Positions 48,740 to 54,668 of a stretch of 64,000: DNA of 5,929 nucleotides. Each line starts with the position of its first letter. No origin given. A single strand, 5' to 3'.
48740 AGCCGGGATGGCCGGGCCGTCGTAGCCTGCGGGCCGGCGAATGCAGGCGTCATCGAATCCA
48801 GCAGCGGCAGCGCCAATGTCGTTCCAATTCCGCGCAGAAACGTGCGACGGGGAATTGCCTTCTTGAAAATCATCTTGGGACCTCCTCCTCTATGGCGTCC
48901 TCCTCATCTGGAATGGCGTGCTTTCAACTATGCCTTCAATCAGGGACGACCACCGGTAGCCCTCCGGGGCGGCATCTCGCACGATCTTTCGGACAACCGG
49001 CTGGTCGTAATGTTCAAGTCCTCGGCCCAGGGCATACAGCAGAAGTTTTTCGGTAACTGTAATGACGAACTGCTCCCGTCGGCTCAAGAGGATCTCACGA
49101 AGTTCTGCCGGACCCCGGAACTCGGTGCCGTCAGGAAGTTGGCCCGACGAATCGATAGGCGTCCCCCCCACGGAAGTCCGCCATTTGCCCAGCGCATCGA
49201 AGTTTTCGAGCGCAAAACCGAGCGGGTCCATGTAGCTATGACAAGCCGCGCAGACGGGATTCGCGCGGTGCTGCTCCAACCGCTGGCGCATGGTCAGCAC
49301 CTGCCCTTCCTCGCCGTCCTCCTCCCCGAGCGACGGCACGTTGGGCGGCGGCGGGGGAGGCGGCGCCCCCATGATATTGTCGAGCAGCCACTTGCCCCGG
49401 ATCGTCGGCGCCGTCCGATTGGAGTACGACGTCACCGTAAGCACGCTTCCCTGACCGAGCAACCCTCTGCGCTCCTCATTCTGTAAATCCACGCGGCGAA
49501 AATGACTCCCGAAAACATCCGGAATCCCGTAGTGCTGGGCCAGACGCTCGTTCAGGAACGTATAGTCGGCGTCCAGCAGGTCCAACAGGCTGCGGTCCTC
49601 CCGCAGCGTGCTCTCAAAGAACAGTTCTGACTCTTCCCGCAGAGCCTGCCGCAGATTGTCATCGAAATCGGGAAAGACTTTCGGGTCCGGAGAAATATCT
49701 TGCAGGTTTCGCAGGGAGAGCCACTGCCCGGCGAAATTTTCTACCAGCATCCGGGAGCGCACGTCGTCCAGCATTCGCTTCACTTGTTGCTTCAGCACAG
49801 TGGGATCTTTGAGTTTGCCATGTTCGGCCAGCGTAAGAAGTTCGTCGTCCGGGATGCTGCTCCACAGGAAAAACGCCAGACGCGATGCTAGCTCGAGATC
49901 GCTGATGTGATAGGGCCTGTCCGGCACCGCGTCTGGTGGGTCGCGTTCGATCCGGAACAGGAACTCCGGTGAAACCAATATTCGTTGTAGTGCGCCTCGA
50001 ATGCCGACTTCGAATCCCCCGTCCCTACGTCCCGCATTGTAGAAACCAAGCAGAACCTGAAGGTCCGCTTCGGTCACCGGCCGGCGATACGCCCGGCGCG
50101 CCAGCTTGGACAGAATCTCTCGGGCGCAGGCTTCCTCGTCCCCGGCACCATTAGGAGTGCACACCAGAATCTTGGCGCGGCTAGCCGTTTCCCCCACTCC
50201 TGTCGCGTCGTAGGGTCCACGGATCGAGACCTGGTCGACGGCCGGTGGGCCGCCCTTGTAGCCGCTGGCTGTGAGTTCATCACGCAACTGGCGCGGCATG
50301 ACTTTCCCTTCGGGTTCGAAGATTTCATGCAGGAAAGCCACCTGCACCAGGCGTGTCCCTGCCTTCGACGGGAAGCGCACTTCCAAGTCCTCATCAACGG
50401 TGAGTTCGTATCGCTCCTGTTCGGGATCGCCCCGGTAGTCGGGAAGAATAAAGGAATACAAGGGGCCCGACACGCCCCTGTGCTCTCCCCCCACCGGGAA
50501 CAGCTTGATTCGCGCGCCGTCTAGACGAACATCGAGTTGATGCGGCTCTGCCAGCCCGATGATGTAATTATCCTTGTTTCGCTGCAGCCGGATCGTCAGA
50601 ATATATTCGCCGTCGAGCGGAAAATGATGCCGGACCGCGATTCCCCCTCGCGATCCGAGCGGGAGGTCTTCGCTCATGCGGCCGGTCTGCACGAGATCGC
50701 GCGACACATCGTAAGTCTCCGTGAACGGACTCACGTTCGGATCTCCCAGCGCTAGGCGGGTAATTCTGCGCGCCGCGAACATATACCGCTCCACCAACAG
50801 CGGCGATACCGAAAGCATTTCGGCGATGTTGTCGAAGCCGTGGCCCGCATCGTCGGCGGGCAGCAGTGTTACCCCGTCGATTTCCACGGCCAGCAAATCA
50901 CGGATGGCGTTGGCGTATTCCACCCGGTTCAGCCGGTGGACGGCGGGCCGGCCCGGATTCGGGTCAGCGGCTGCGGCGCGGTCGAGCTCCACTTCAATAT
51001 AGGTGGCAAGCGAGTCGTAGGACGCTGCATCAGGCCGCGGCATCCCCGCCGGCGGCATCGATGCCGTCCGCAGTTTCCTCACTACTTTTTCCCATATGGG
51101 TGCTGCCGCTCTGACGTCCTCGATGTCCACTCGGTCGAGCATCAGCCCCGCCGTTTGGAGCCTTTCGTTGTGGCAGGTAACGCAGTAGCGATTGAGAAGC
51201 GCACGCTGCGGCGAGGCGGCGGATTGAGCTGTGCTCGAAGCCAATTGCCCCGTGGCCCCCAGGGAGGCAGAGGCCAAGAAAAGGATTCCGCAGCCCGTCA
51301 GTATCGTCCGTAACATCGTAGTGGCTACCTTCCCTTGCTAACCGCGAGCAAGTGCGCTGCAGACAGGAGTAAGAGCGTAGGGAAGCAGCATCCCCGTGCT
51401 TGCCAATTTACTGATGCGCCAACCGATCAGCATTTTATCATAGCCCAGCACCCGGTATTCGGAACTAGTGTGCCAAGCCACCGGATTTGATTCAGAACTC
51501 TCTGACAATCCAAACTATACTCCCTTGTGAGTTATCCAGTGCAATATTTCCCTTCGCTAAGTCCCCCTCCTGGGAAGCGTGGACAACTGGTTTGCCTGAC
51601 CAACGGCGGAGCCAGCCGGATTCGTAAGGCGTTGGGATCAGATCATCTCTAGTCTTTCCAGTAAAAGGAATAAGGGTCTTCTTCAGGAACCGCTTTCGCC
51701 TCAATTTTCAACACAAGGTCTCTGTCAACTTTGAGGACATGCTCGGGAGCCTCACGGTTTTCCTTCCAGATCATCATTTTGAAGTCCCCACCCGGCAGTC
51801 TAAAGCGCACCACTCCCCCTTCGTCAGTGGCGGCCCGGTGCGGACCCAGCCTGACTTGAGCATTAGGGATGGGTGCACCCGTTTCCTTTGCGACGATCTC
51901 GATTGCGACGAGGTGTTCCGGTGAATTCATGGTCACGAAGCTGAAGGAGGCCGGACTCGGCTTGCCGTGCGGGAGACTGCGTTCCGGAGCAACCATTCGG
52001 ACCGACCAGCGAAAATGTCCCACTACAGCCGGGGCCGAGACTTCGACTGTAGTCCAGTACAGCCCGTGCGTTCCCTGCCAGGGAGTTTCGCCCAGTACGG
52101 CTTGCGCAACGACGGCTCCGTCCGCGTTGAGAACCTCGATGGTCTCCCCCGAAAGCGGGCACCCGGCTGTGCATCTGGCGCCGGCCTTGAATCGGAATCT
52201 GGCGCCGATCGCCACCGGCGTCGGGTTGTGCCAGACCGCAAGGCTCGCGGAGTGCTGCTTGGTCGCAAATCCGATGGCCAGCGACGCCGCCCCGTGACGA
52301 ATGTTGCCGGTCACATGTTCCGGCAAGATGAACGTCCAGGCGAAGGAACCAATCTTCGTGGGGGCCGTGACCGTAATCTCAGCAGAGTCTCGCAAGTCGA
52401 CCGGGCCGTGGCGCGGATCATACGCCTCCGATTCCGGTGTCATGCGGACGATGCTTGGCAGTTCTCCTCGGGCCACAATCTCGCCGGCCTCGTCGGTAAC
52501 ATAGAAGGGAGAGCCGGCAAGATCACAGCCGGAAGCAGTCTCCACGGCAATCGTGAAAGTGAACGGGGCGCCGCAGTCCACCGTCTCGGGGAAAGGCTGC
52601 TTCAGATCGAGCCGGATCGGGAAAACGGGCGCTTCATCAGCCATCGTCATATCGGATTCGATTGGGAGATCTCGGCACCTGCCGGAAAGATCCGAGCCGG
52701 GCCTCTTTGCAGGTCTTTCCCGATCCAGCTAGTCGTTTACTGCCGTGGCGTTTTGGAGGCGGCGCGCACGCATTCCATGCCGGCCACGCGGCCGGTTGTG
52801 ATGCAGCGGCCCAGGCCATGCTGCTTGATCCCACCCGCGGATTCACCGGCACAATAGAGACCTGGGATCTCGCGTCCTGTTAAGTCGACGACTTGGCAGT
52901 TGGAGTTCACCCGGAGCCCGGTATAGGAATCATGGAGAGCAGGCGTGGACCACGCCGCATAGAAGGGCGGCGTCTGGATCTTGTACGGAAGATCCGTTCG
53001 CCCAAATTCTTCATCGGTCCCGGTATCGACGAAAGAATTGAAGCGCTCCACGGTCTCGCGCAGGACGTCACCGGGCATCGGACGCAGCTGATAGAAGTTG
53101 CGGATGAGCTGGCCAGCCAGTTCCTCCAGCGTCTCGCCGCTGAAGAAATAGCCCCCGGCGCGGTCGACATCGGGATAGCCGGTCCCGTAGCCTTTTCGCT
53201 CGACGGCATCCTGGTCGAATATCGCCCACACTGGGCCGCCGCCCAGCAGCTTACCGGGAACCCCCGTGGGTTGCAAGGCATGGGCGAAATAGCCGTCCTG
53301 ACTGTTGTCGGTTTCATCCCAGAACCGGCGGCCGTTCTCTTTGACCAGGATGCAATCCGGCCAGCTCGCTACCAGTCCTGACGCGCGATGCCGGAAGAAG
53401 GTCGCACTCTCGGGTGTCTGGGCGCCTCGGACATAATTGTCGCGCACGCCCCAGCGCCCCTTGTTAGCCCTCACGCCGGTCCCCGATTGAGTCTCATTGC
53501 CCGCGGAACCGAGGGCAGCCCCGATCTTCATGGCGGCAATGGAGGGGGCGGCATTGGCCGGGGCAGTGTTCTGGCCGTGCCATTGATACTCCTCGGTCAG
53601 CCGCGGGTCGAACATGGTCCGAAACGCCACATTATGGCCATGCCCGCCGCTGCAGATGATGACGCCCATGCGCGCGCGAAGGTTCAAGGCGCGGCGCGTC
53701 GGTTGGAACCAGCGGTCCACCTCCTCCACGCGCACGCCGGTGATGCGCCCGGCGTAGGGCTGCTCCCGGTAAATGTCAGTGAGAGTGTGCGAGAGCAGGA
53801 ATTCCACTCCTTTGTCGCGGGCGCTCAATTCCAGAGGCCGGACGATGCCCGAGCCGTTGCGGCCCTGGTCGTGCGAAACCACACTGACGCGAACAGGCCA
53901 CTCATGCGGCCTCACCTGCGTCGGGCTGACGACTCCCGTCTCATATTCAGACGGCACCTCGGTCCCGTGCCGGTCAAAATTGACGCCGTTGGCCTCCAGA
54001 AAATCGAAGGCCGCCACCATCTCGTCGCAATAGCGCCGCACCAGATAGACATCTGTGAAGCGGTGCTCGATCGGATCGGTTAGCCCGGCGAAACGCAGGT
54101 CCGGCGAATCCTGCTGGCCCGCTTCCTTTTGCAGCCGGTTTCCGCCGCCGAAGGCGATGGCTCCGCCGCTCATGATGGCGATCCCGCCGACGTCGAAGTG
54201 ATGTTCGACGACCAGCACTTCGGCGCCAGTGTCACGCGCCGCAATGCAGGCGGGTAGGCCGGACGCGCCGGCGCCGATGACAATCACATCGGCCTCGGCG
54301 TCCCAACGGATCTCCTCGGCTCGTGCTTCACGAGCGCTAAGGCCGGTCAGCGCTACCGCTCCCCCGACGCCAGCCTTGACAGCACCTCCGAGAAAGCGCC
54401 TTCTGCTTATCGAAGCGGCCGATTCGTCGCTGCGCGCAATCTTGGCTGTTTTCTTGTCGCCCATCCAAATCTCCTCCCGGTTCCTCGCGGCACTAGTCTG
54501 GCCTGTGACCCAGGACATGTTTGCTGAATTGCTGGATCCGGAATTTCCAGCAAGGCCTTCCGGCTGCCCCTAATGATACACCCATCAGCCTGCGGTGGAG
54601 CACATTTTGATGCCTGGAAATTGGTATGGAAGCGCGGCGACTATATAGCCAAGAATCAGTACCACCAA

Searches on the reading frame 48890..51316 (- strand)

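Call 79: search_protein_families(library=pfam, proteins=[window:48890-51316:-], max_evalue=0.00001)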
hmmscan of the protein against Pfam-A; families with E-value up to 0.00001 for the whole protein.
window:48890-51316:- (808 aa): 5 families
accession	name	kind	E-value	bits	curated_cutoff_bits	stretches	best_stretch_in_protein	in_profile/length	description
PF07631.16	PSD4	-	7.2e-50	169.2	23.3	1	471-598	1-128/128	Protein of unknown function (DUF1592)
PF07627.16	PSCyt3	-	7.2e-37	126.1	27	1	616-715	1-97/98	Protein of unknown function (DUF1588)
PF07624.16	PSD2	-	7.6e-26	90.1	25.8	1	729-802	1-74/74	Protein of unknown function (DUF1585)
PF07626.16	PSD3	-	1.5e-23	83.5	23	1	128-190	2-64/65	Protein of unknown function (DUF1587)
PF07637.16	PSD5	-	1e-21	77.5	34.2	1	397-457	1-62/62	Protein of unknown function (DUF1595)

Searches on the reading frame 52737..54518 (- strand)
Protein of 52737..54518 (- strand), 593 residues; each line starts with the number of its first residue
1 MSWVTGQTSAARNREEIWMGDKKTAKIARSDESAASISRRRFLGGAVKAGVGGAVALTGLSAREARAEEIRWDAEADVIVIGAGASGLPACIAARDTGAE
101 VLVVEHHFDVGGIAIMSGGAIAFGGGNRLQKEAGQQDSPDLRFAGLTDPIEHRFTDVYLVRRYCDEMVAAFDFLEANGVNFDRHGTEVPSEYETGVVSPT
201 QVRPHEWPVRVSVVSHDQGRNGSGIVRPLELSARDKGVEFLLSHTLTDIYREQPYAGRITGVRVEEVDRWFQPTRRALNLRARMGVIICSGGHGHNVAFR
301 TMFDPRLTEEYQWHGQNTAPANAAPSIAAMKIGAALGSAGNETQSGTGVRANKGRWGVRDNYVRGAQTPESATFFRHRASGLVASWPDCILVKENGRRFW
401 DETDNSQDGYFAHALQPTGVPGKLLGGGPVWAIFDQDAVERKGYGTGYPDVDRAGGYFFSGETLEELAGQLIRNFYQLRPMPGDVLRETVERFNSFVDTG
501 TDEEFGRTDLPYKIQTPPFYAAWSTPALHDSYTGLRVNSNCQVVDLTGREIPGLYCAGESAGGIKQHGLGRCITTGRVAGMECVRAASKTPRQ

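Call 79: search_protein_families(library=pfam, proteins=[window:52737-54518:-], max_evalue=0.00001)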
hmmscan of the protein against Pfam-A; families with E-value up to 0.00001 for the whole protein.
window:52737-54518:- (593 aa): 4 families
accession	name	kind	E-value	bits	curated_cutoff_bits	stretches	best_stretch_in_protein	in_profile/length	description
PF00890.30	FAD_binding_2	-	4.1e-41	142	20.4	1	77-564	1-403/414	FAD binding domain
PF01266.30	DAO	-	3.4e-10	40.4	27.9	1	77-307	1-217/353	FAD dependent oxidoreductase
PF12831.13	FAD_oxidored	-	3.6e-07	30.3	27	1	77-122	1-46/416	FAD dependent oxidoreductase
PF03486.20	HI0933_like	-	6.3e-07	29.5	50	0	77-119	2-44/244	HI0933-like protein Rossmann domain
